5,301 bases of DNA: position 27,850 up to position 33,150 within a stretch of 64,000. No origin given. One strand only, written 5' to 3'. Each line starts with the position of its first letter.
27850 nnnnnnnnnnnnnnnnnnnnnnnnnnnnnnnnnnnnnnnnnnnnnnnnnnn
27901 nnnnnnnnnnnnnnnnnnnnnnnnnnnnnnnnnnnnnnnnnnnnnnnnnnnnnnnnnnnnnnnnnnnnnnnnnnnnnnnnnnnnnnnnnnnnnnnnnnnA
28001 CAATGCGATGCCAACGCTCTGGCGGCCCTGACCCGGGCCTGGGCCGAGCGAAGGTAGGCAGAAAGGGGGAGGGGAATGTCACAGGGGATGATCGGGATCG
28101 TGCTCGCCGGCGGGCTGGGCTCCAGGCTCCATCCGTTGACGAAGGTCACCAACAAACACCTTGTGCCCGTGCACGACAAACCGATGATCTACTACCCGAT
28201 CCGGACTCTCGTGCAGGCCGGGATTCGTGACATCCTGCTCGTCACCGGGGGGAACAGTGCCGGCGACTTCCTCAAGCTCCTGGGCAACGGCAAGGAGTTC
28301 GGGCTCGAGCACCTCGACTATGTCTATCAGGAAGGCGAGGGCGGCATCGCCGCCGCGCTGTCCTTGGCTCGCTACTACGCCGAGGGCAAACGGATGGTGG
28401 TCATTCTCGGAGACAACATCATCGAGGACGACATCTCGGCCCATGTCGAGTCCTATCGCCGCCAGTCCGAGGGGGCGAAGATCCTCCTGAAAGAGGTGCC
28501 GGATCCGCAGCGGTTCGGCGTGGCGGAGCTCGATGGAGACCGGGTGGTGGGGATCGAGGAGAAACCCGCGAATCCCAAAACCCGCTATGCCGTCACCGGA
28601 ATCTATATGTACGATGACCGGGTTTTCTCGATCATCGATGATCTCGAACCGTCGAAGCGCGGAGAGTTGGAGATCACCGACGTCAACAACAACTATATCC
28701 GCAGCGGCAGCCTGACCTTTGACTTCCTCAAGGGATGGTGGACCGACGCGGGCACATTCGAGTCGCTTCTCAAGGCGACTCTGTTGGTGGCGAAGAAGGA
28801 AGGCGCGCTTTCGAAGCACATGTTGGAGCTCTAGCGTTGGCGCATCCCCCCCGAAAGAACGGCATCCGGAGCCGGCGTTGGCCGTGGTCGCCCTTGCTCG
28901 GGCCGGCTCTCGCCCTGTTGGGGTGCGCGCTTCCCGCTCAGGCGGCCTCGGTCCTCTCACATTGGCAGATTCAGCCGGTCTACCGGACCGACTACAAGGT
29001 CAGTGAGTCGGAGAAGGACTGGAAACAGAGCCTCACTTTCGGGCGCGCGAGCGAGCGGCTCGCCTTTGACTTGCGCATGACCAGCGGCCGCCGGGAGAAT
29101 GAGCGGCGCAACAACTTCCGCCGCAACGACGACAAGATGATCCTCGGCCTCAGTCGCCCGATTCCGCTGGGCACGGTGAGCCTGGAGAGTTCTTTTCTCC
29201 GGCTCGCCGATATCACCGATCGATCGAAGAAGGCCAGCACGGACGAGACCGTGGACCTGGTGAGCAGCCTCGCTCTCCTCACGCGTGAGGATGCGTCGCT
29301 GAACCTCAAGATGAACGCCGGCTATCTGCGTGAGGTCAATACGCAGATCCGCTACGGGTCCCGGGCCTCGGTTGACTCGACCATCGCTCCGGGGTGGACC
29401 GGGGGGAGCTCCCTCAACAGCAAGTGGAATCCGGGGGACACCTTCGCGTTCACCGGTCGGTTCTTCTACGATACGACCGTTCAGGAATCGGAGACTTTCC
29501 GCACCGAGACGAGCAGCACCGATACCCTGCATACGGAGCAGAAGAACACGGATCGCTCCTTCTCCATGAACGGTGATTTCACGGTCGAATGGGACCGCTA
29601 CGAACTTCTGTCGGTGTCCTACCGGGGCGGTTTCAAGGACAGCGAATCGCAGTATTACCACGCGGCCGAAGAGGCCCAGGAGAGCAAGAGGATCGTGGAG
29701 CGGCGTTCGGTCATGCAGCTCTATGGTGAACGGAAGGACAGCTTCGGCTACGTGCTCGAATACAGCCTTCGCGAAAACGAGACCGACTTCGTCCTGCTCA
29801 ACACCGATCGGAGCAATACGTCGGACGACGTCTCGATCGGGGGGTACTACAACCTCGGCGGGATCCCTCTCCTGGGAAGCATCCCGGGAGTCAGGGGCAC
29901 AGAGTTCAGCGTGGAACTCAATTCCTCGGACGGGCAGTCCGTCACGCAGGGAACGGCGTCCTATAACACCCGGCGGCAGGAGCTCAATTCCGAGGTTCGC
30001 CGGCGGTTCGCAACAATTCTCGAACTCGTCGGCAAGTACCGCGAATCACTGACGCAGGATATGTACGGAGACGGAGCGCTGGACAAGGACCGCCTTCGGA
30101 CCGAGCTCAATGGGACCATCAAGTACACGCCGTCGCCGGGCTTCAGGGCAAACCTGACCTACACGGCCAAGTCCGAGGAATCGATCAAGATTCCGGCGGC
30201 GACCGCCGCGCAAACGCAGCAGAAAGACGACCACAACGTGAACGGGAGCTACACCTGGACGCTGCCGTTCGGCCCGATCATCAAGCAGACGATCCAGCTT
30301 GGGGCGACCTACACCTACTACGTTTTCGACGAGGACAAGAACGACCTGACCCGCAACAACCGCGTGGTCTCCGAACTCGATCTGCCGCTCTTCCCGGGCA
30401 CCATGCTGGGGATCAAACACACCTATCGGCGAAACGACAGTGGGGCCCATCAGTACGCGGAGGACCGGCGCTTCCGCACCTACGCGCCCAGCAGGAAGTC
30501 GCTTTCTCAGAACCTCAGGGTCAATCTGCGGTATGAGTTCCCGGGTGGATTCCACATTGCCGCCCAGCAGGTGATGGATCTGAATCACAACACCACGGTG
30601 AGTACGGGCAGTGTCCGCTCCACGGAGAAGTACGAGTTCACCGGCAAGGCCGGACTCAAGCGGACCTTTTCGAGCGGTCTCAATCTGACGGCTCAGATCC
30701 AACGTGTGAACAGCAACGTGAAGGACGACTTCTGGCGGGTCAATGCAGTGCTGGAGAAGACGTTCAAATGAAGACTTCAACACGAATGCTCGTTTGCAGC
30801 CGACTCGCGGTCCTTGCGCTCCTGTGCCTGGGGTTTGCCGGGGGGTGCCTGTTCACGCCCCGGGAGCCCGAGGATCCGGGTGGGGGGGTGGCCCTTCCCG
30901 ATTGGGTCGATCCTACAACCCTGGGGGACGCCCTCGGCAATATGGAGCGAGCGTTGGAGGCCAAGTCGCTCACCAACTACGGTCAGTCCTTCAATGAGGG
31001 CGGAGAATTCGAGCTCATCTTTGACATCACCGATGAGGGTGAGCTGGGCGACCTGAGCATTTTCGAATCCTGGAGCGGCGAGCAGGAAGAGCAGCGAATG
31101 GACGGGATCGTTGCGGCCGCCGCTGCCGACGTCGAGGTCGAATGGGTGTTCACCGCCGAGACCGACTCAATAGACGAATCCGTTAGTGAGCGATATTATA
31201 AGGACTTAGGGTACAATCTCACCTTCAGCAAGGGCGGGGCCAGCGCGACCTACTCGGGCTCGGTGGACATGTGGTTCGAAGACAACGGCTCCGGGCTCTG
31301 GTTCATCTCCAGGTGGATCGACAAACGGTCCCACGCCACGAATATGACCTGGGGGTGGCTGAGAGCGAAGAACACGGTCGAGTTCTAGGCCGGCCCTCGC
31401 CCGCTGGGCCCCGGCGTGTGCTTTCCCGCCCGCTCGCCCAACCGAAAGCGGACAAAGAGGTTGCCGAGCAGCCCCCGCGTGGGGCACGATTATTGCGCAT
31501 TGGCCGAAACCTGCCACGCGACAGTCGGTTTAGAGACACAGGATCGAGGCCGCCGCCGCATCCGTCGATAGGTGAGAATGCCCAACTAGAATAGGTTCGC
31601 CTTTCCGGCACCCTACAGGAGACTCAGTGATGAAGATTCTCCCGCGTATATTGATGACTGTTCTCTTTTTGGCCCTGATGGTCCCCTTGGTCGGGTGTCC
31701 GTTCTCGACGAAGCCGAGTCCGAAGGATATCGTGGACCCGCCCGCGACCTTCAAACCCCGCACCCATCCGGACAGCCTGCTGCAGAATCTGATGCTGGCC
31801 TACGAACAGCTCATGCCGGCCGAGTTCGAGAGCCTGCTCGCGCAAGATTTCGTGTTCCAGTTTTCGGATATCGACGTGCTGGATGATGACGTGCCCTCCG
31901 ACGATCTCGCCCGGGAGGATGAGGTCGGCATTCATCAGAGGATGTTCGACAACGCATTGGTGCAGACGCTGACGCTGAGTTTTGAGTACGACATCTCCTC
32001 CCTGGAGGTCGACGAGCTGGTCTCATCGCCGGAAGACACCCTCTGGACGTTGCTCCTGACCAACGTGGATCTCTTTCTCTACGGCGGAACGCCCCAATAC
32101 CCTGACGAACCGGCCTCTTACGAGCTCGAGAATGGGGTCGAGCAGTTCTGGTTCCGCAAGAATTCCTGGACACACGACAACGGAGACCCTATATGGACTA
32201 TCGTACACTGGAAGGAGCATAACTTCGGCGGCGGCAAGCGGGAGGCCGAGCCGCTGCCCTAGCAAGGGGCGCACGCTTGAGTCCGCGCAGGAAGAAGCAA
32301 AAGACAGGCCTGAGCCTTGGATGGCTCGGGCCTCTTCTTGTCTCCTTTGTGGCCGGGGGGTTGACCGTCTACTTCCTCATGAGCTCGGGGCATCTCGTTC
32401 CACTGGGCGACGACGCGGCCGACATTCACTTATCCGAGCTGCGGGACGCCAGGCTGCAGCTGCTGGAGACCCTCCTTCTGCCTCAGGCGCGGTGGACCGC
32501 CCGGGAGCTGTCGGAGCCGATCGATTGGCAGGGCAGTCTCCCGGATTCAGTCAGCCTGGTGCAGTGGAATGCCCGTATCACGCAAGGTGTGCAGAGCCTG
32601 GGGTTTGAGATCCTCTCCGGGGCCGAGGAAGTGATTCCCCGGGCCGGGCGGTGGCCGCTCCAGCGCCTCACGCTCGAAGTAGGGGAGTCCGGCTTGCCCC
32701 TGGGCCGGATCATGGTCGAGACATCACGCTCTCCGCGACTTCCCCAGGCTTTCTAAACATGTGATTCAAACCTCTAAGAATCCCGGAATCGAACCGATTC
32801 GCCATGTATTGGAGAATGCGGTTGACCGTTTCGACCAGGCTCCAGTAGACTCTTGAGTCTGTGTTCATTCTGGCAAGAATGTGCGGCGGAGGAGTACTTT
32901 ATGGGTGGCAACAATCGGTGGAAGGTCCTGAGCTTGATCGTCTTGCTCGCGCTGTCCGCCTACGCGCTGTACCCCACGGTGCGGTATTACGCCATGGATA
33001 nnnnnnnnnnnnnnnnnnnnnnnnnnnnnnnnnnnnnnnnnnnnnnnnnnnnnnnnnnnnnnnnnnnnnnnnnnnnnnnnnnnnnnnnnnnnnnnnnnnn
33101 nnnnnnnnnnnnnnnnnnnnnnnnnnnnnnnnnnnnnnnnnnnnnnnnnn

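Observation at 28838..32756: Uncharacterised envelope cluster upstream of secDF: large outer-membrane barrel, two tandem paralogous lipoproteins and a small membrane protein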

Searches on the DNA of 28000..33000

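Call 72: search_rna_families(source=window, start=28000, end=33000, threshold=evalue, max_evalue=1)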
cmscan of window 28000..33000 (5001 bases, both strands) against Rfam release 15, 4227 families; matches with E-value up to 1: 1.
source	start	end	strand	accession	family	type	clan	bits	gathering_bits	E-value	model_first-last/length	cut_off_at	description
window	32129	32200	+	RF02248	Six3os1_3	Gene; lncRNA;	-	18.6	40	0.15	1-75/75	no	Six3os1 conserved region 3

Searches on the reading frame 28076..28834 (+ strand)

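Call 77: search_protein_families(library=pfam, proteins=[window:28076-28834:+], max_evalue=0.001)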
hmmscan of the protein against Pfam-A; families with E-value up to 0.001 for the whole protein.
window:28076-28834:+ (252 aa): 2 families
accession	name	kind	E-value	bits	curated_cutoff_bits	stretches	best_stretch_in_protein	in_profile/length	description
PF00483.29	NTP_transferase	-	1.5e-54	185.7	21.2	1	7-239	2-243/245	Nucleotidyl transferase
PF12804.13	NTP_transf_3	-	2.4e-10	41.2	27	1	7-128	1-112/160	MobA-like NTP transferase domain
